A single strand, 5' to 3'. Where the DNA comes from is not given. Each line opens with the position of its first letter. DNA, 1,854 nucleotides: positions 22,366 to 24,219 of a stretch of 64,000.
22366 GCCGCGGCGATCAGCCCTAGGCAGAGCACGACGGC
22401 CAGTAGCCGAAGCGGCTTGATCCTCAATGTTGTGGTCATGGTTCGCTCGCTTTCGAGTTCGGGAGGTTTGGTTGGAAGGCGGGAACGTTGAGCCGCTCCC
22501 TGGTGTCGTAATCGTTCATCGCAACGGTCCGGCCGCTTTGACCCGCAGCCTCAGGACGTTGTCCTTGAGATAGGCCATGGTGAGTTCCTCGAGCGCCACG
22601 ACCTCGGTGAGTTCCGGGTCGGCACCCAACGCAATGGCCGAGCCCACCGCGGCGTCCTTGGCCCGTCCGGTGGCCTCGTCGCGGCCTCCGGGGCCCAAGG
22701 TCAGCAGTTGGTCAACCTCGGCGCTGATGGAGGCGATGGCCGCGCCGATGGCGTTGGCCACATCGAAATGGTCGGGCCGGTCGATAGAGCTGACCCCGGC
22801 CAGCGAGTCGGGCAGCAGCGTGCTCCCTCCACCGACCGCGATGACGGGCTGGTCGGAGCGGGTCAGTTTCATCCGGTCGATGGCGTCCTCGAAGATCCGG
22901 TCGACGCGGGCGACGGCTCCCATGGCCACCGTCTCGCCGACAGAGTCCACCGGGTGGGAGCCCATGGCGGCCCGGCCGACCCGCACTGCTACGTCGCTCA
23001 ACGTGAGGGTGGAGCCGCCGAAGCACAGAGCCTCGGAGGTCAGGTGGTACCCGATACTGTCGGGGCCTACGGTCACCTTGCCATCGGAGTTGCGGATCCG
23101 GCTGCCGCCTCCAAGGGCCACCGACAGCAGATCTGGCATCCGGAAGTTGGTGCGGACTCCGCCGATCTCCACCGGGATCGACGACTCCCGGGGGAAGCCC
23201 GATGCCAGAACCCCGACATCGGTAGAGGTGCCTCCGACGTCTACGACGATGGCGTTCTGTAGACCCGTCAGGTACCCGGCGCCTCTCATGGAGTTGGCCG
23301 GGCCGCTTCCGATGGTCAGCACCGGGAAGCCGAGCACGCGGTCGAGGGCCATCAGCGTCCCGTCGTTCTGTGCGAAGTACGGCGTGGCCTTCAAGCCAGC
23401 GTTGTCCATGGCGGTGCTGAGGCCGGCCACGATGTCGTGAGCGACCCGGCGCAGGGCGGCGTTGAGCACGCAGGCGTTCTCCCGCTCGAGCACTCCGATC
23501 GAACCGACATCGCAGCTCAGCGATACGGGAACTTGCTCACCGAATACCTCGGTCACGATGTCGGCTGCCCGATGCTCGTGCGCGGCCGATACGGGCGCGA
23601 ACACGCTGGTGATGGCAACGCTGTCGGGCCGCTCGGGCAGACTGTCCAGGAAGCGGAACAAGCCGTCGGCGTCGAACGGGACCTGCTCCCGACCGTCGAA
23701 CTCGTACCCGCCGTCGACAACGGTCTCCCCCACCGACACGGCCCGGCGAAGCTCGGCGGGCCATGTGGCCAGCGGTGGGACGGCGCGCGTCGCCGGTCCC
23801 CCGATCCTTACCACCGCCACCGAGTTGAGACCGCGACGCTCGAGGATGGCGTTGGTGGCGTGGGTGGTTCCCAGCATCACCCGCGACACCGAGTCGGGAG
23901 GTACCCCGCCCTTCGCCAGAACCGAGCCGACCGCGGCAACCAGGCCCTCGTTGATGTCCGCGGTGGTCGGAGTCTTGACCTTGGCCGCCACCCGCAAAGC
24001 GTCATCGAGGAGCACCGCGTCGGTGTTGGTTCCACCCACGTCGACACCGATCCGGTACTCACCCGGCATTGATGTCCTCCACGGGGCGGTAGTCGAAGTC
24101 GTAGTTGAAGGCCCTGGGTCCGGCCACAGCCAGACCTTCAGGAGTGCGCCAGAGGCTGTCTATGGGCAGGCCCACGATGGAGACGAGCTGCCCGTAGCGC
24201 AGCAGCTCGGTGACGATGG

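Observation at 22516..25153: Translationally coupled DUF917 + hydantoinase-like pair heading a CUT2-type importer operon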

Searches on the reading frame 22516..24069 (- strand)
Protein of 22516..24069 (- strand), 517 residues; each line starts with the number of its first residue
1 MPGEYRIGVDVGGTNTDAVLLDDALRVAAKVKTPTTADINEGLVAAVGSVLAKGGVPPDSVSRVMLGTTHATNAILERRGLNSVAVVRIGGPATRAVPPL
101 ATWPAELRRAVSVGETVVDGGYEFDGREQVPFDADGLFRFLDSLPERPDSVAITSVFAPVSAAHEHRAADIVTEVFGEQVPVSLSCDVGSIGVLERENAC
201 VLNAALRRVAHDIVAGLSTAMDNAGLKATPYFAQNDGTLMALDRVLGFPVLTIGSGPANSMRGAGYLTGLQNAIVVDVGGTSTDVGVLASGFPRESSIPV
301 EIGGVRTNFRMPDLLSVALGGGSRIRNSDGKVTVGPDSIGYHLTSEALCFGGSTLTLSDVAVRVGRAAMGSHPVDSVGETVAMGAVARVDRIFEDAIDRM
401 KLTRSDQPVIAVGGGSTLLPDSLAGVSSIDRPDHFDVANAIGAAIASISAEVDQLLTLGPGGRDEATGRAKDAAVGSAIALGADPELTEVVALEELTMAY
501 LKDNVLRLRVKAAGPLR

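Call 6: search_protein_families(library=pfam, proteins=[window:22516-24069:-])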
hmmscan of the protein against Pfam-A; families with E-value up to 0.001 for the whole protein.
window:22516-24069:- (517 aa): 4 families
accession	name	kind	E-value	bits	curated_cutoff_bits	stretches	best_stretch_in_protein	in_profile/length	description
PF01968.24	Hydantoinase_A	-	2.1e-35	122.8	22.9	1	196-366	1-174/291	Hydantoinase/oxoprolinase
PF05378.19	Hydant_A_N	-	7.8e-34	117.4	25.2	1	6-175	1-175/176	Hydantoinase/oxoprolinase N-terminal region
PF13941.12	MutL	-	1.9e-06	27.4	27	0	9-55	4-53/450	MutL protein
PF01869.26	BcrAD_BadFG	-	2.8e-05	24.2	31.5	0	7-73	1-74/271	BadF/BadG/BcrA/BcrD ATPase family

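Call 7: search_protein_families(library=ncbifam, proteins=[window:22516-24069:-])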
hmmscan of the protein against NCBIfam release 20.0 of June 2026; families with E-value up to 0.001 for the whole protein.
window:22516-24069:- (517 aa): 4 families
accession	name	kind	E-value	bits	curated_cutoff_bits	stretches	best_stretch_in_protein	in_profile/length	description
NF050156.1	CapLactmsAlpCapA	equivalog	4.8e-23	81.3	1000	2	125-366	134-379/689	caprolactamase subunit alpha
NF042975.2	AcphenoCarb_ApcC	equivalog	8.3e-17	60.6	1500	1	131-365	153-395/733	acetophenone carboxylase subunit gamma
NF042960.1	AcphenoCarb_ApcA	equivalog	1.5e-11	43.3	1250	1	250-365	244-361/658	acetophenone carboxylase subunit alpha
NF040745.1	accessory_GlmL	equivalog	0.00049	19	475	0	265-298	241-274/459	methylaspartate mutase accessory protein GlmL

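Call 14: search_solved_structures(query=window:22516-24069:-, max_evalue=0.01)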
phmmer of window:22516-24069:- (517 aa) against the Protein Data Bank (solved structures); distinct sequences matched with E-value up to 0.01: 6.
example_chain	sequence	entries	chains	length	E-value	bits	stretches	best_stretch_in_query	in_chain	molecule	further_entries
7hk5_A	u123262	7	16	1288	3.7e-24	89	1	6-367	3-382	N-methylhydantoinase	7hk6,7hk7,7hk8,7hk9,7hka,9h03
5l9w_B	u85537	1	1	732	1.3e-16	64.1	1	7-365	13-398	Acetophenone carboxylase gamma subunit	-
6yra_A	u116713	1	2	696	1.3e-15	60.8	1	4-372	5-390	5-oxoprolinase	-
5m45_B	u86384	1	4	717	1.9e-12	50.4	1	144-404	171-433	Acetone carboxylase beta subunit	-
5svb_B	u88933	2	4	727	2.5e-12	50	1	145-404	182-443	Acetone carboxylase beta subunit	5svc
5l9w_b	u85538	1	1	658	1.2e-10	44.4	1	250-365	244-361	Acetophenone carboxylase alpha subunit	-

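Call 41: find_homologous_proteins(query=window:22516-24069:-)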
Query window:22516-24069:- (517 aa): 8000 proteins with E <= 0.001 among 8000 candidates; the best 120 are listed.
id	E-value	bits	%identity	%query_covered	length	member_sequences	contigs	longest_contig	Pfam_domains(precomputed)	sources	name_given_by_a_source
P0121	0.0e+0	1036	94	100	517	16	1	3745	PF01968.25,PF13941.13,PF05378.20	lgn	-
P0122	5.1e-286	968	88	100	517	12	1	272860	PF01968.25,PF13941.13,PF05378.20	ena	-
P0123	2.5e-285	965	88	100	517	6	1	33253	PF01968.25,PF13941.13,PF05378.20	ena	-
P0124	3.4e-285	965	88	100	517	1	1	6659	PF01968.25,PF13941.13,PF05378.20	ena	-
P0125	9.2e-284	960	88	100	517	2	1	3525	PF01968.25,PF13941.13,PF05378.20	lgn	-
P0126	1.6e-283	959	88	100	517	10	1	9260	PF01968.25,PF13941.13,PF05378.20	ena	-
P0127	1.5e-282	956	87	100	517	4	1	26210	PF01968.25,PF13941.13,PF05378.20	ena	-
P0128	3.9e-281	951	87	100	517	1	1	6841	PF01968.25,PF13941.13,PF05378.20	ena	-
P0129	1.1e-280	950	87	100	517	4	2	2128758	PF01968.25,PF13941.13,PF05378.20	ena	-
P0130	1.2e-278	943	86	100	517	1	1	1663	PF01968.25,PF13941.13,PF05378.20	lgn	-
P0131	8.8e-273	924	84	100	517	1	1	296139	PF01968.25,PF13941.13,PF05378.20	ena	-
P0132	1.6e-251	854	76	100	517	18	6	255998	PF01869.27,PF01968.25,PF13941.13,PF05378.20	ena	-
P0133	1.2e-247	841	75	100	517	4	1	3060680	PF01869.27,PF01968.25,PF13941.13,PF05378.20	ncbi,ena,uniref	ncbi:hydantoinase/oxoprolinase N-terminal domain-containing protein [Candidatus Poriferisodalis sp.]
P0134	3.5e-247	839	75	100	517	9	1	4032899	PF01968.25,PF13941.13,PF05378.20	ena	-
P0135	1.1e-245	834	76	100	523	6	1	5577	PF01968.25,PF13941.13,PF05378.20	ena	-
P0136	1.2e-245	834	76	100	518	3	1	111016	PF01968.25,PF13941.13,PF05378.20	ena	-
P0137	2.2e-245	833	77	100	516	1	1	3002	PF01968.25,PF13941.13,PF05378.20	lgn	-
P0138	4.6e-243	826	76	100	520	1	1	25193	PF01968.25,PF13941.13,PF05378.20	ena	-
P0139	1.3e-242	824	75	100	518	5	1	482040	PF01968.25,PF13941.13,PF05378.20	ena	-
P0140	2.5e-235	800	72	100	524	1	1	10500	PF01869.27,PF01968.25,PF13941.13,PF05378.20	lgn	-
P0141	2.3e-233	794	72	100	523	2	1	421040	PF01968.25,PF13941.13,PF05378.20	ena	-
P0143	8.0e-210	716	65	100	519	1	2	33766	PF01869.27,PF01968.25,PF05378.20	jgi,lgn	-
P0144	7.6e-208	710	65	99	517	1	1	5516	PF00480.27,PF01968.25,PF13941.13,PF05378.20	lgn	-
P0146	4.1e-207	707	64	100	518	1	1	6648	PF01869.27,PF01968.25,PF13941.13,PF05378.20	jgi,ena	jgi:N-methylhydantoinase A/oxoprolinase/acetone carboxylase beta subunit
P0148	3.3e-206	704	65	100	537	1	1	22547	PF01968.25,PF13941.13,PF05378.20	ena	-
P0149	1.5e-205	702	68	99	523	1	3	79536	PF01869.27,PF01968.25,PF13941.13,PF05378.20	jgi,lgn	-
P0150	3.6e-205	701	64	99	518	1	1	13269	PF01869.27,PF00480.27,PF01968.25,PF13941.13,PF05378.20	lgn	-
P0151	6.5e-205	700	65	100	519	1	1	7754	PF01869.27,PF00480.27,PF01968.25,PF05378.20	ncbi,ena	-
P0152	1.0e-204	699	65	100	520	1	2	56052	PF01869.27,PF00480.27,PF01968.25,PF05378.20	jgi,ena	-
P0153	6.7e-204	697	65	99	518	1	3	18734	PF01869.27,PF01968.25,PF13941.13,PF05378.20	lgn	-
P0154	1.7e-203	695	65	100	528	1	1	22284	PF01869.27,PF01968.25,PF13941.13,PF05378.20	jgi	-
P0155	1.9e-203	695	64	99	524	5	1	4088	PF01968.25,PF13941.13,PF05378.20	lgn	-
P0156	1.9e-203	695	64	100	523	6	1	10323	PF01869.27,PF01968.25,PF05378.20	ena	-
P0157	3.3e-203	694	65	100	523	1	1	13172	PF01869.27,PF01968.25,PF13941.13,PF05378.20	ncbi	ncbi:MAG: hydantoinase/oxoprolinase family protein [Actinomycetota bacterium]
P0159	4.6e-203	694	65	99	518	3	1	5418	PF01869.27,PF01968.25,PF05378.20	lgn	-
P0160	1.0e-202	693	64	100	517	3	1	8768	PF01869.27,PF01968.25,PF05378.20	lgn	-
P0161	2.1e-202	692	64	99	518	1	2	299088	PF01968.25,PF13941.13,PF05378.20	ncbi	ncbi:MAG: hydantoinase/oxoprolinase family protein [Actinomycetota bacterium]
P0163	2.8e-202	691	63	99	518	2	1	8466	PF01869.27,PF01968.25,PF05378.20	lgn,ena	-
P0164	3.4e-200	685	64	99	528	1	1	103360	PF01968.25,PF13941.13,PF05378.20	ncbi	ncbi:MAG: hydantoinase/oxoprolinase family protein [Actinomycetota bacterium]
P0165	3.7e-200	684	64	99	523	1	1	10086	PF01869.27,PF01968.25,PF05378.20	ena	-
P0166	7.1e-200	683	65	100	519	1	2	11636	PF01968.25,PF13941.13,PF05378.20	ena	-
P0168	1.6e-199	682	64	99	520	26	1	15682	PF01968.25,PF13941.13,PF05378.20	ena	-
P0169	3.7e-199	681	64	99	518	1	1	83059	PF01869.27,PF01968.25,PF13941.13,PF05378.20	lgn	-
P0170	1.3e-198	679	64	99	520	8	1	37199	PF01968.25,PF13941.13,PF05378.20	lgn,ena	-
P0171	3.0e-198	678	64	99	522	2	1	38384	PF01869.27,PF01968.25,PF05378.20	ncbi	-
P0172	1.2e-196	673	63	99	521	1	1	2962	PF01968.25,PF13941.13,PF05378.20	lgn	-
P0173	3.2e-196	671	64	99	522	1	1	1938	PF01968.25,PF13941.13,PF05378.20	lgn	-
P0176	8.8e-192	657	62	99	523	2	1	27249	PF01968.25,PF13941.13,PF05378.20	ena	-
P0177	7.0e-186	637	61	99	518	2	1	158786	PF01968.25,PF13941.13,PF05378.20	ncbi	ncbi:MAG: hydantoinase/oxoprolinase family protein [Actinomycetota bacterium]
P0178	1.1e-178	614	59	99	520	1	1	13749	PF01869.27,PF01968.25,PF13941.13,PF05378.20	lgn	-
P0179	3.7e-178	612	58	99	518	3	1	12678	PF00480.27,PF01968.25,PF13941.13,PF05378.20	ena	-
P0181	2.4e-177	609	59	99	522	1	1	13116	PF01869.27,PF01968.25,PF13941.13,PF05378.20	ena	-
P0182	2.7e-177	609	59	100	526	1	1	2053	PF01968.25,PF13941.13,PF05378.20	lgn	-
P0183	1.0e-176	607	59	100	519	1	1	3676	PF01968.25,PF13941.13,PF05378.20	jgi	jgi:N-methylhydantoinase A/oxoprolinase/acetone carboxylase beta subunit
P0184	1.0e-176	607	58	100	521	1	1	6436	PF01869.27,PF01968.25,PF13941.13,PF05378.20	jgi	-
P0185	1.1e-176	607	58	99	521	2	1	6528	PF01869.27,PF01968.25,PF13941.13,PF05378.20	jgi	jgi:N-methylhydantoinase A/oxoprolinase/acetone carboxylase beta subunit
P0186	2.6e-176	606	57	99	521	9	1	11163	PF01869.27,PF01968.25,PF13941.13,PF05378.20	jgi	jgi:N-methylhydantoinase A/oxoprolinase/acetone carboxylase beta subunit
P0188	5.2e-176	605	58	99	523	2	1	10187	PF01968.25,PF13941.13,PF05378.20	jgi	jgi:N-methylhydantoinase A/oxoprolinase/acetone carboxylase beta subunit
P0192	1.0e-175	604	58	99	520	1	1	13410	PF01869.27,PF01968.25,PF13941.13,PF05378.20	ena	-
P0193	1.3e-175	603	60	99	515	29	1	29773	PF01968.25,PF13941.13,PF05378.20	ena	-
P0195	1.5e-175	603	58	100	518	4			PF01968.25,PF13941.13,PF05378.20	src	-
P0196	2.4e-175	603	58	99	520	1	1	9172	PF00480.27,PF01968.25,PF13941.13,PF05378.20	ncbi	-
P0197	2.5e-175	602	59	99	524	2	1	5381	PF01968.25,PF13941.13,PF05378.20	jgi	jgi:N-methylhydantoinase A/oxoprolinase/acetone carboxylase beta subunit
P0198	2.9e-175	602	58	99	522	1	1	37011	PF01869.27,PF01968.25,PF13941.13,PF05378.20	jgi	jgi:N-methylhydantoinase A/oxoprolinase/acetone carboxylase beta subunit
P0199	6.5e-175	601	57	100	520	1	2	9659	PF01869.27,PF01968.25,PF13941.13,PF05378.20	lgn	-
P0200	6.7e-175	601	58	100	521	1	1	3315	PF01968.25,PF13941.13,PF05378.20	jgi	jgi:N-methylhydantoinase A/oxoprolinase/acetone carboxylase beta subunit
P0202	9.0e-175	601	58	99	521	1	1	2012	PF01968.25,PF13941.13,PF05378.20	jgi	-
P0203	9.1e-175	601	55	100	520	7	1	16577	PF01869.27,PF01968.25,PF13941.13,PF05378.20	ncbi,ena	-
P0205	1.3e-174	600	57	100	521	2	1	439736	PF01869.27,PF01968.25,PF13941.13,PF05378.20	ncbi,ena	-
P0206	1.3e-174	600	59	100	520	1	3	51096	PF01968.25,PF13941.13,PF05378.20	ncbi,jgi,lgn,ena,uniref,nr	ncbi:hydantoinase/oxoprolinase family protein [Pseudonocardia thermophila]|uniref:hydantoinase/oxopr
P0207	1.6e-174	600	58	100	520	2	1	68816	PF01968.25,PF13941.13,PF05378.20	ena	-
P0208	1.6e-174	600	58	99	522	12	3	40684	PF01968.25,PF13941.13,PF05378.20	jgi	-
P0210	1.9e-174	600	58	99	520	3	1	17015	PF01968.25,PF13941.13,PF05378.20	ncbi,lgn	-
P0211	2.1e-174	599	59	100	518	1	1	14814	PF01968.25,PF13941.13,PF05378.20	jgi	jgi:N-methylhydantoinase A/oxoprolinase/acetone carboxylase beta subunit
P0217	6.8e-174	598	58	99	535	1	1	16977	PF01869.27,PF01968.25,PF05378.20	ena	-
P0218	7.9e-174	598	59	99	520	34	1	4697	PF01968.25,PF13941.13,PF05378.20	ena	-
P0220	1.3e-173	597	58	100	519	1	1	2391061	PF01869.27,PF01968.25,PF05378.20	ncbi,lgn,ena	-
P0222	1.6e-173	597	58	99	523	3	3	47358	PF01968.25,PF13941.13,PF05378.20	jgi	jgi:N-methylhydantoinase A/oxoprolinase/acetone carboxylase beta subunit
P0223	1.6e-173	596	58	99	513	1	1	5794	PF01869.27,PF01968.25,PF13941.13,PF05378.20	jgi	jgi:N-methylhydantoinase A/oxoprolinase/acetone carboxylase beta subunit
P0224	1.9e-173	596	58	99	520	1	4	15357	PF00480.27,PF01968.25,PF13941.13,PF05378.20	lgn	-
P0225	2.1e-173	596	58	100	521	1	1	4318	PF01968.25,PF13941.13,PF05378.20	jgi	jgi:N-methylhydantoinase A/oxoprolinase/acetone carboxylase beta subunit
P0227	3.2e-173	596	59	99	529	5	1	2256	PF01968.25,PF13941.13,PF05378.20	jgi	jgi:N-methylhydantoinase A/oxoprolinase/acetone carboxylase beta subunit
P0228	3.7e-173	595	58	99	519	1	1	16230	PF01968.25,PF13941.13,PF05378.20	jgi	jgi:N-methylhydantoinase A/oxoprolinase/acetone carboxylase beta subunit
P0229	4.2e-173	595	58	99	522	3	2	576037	PF01869.27,PF01968.25,PF13941.13,PF05378.20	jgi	jgi:N-methylhydantoinase A/oxoprolinase/acetone carboxylase beta subunit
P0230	4.4e-173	595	58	99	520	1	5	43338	PF01968.25,PF13941.13,PF05378.20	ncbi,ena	-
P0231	4.4e-173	595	58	99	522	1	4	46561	PF01968.25,PF13941.13,PF05378.20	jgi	-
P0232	4.6e-173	595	58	99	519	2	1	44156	PF01968.25,PF13941.13,PF05378.20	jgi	jgi:N-methylhydantoinase A/oxoprolinase/acetone carboxylase beta subunit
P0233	6.8e-173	594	58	99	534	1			PF01968.25,PF13941.13,PF05378.20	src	-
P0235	7.4e-173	594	59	99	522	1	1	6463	PF01968.25,PF13941.13,PF05378.20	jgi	jgi:N-methylhydantoinase A/oxoprolinase/acetone carboxylase beta subunit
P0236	7.8e-173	594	57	99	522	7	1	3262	PF01968.25,PF13941.13,PF05378.20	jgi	jgi:N-methylhydantoinase A/oxoprolinase/acetone carboxylase beta subunit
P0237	8.4e-173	594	57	99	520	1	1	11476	PF01968.25,PF13941.13,PF05378.20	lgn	-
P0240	9.2e-173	594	57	99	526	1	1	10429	PF01968.25,PF13941.13,PF05378.20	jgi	jgi:N-methylhydantoinase A/oxoprolinase/acetone carboxylase beta subunit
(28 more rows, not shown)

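Call 65: predict_structure(alignment_id=A4)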
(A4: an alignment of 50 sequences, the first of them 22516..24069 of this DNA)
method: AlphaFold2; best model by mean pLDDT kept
length: 517 residues; sequences in the alignment: 50
mean_pLDDT: 89.8   pTM: 0.88
mean pLDDT of the five models: 89.8, 89.0, 88.3, 87.9, 87.7
residues with pLDDT >= 90: 325; 70-90: 177; 50-70: 13; < 50: 2
segments of 3 or more residues with pLDDT < 50: none
pLDDT, mean of each block of 10 residues (from residue 1): 80 88 94 82 93 93 91 89 96 91 94 96 83 97 97 81 93 97 85 84 95 92 94 90 89 90 95 92 90 79 79 86 89 88 91 95 92 93 94 92 87 91 92 95 92 81 90 93 92 78 78 88
secondary structure, 60 per line:
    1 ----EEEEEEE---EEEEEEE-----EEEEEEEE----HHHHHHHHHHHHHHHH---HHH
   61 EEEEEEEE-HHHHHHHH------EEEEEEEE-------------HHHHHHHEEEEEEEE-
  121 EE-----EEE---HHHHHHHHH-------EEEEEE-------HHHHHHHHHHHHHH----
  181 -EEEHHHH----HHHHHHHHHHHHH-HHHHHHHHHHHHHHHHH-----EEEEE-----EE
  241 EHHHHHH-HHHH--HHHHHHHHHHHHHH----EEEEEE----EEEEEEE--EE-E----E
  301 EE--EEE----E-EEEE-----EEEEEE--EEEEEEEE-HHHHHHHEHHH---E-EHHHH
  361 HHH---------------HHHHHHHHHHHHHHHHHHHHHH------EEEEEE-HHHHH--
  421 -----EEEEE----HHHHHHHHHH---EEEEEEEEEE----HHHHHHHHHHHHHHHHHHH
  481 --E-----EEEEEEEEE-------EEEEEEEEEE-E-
elements in order: E5-11 E15-21 E27-34 H39-54 E61-68 H70-77 E84-91 H105-111 E112-119 E128-130 H134-142 E150-155 H163-176 E182-184 H185-188 H193-205 H207-223 E229-233 E239-241 H242-247 H249-252 H255-268 E273-278 E283-289 E300-302 E305-307 E314-317 E323-328 E331-338 H340-346 H357-363 H379-400 E407-412 H414-418 E426-430 H435-444 E448-457 H462-480 E489-497 E505-514

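Call 67: fold_search(model_id=the predicted structure, library=pdb)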
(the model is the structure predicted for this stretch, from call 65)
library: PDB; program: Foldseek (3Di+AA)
matches with E <= 10: 1378; with E <= 0.001: 161
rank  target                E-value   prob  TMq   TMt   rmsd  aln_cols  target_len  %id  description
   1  5svc_B                3.9e-29  1.00  0.72  0.55   6.6       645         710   18  Mechanism of ATP-Dependent Acetone Carboxylation, Acetone Carboxylase nucleotide-free structure (released 2017-08-09)
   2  9h03_A                4.4e-29  1.00  0.76  0.33   5.6       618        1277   21  NMHase, dihydrouridine, 2.1A, CC_mask=0.7859 (released 2025-10-15)
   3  5l9w_B                7.8e-28  1.00  0.75  0.56   6.0       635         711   21  Crystal structure of the Apc core complex (released 2017-01-18)
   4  5m45_B                1.7e-27  1.00  0.68  0.52   7.5       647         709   18  Structure of Acetone Carboxylase purified from Xanthobacter autotrophicus (released 2017-08-09)
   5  5svb_B                4.0e-27  1.00  0.73  0.56   6.1       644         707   18  Mechanism of ATP-Dependent Acetone Carboxylation, Acetone Carboxylase AMP bound structure (released 2017-08-09)
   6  5l9w_b                7.5e-26  1.00  0.77  0.63   5.3       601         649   19  Crystal structure of the Apc core complex (released 2017-01-18)
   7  6yra_A                9.1e-23  1.00  0.72  0.56   6.3       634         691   20  Crystal structure of ATP-dependent caprolactamase from Pseudomonas jessenii (released 2021-04-21)
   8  9gai_D                6.9e-08  1.00  0.31  0.58  10.7       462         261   11  3-methylbenzoyl-CoA reductase from Thauera chlorobenzoica (MbdONPQ) (released 2026-02-18)
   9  9gba_D                2.8e-07  1.00  0.28  0.53  13.0       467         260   12  3-methylbenzoyl-CoA reductase from Thauera chlorobenzoica (MbdONPQ) + AMPPNP (released 2026-02-18)
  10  5ya1_A                4.2e-07  1.00  0.32  0.33  14.9       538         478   13  crystal structure of LsrK-HPr complex with ATP (released 2018-07-11)
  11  3i8b                  2.7e-06  1.00  0.30  0.30  16.5       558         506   14  The crystal structure of xylulose kinase from Bifidobacterium adolescentis (released 2009-08-04)
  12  2itm_B                2.8e-06  1.00  0.31  0.33  13.7       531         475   12  Crystal structure of the E. coli xylulose kinase complexed with xylulose (released 2006-11-14)
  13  5ya2_A                4.2e-06  1.00  0.27  0.29  16.5       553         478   14  Crystal structure of LsrK-HPr complex with ADP (released 2018-07-11)
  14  3h1q_A                4.4e-06  1.00  0.29  0.51  12.8       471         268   12  Crystal structure of ethanolamine utilization protein EutJ from Carboxydothermus hydrogenoformans (released 2009-05-19)
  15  3h1q_B                4.7e-06  1.00  0.30  0.53  12.9       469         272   13  Crystal structure of ethanolamine utilization protein EutJ from Carboxydothermus hydrogenoformans (released 2009-05-19)
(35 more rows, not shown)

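Call 92: find_related_loci(query=A4, collection=metagenome_contigs, flank=4000)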
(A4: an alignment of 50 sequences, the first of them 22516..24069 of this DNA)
Query A4 (517 aa) in metagenome_contigs; peptide patterns used: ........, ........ (x = any residue, [..] = any of these).
600 stretches matched a pattern (row limit reached: there are more); 578 encode a relative of the query (tblastn E <= 1e-3); the best 80 are kept; 80 distinct loci.
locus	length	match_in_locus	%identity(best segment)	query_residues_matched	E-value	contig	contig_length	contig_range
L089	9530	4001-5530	58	6-516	0e+0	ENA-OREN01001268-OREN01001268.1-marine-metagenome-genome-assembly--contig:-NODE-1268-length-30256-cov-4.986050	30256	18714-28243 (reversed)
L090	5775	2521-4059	57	3-516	0e+0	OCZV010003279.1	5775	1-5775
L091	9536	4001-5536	57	4-516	0e+0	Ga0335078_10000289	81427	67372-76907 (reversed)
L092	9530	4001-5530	56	6-516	1e-179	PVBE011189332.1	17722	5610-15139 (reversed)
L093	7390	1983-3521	59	4-516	5e-178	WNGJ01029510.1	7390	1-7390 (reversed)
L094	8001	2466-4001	56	4-516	2e-176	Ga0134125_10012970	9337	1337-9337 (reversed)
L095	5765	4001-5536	54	4-516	9e-173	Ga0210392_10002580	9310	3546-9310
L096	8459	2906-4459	55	1-516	8e-172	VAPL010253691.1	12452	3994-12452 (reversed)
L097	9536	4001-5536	54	4-516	4e-170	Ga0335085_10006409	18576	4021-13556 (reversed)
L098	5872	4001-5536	54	4-516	2e-169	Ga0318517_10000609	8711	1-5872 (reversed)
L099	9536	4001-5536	55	4-516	3e-168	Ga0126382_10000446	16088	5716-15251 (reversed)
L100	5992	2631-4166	54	4-516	7e-170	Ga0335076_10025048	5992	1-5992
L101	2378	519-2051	57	6-516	3e-180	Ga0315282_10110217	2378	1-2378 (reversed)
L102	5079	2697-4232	55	4-516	5e-171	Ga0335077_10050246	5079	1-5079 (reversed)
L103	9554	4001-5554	57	4-516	3e-167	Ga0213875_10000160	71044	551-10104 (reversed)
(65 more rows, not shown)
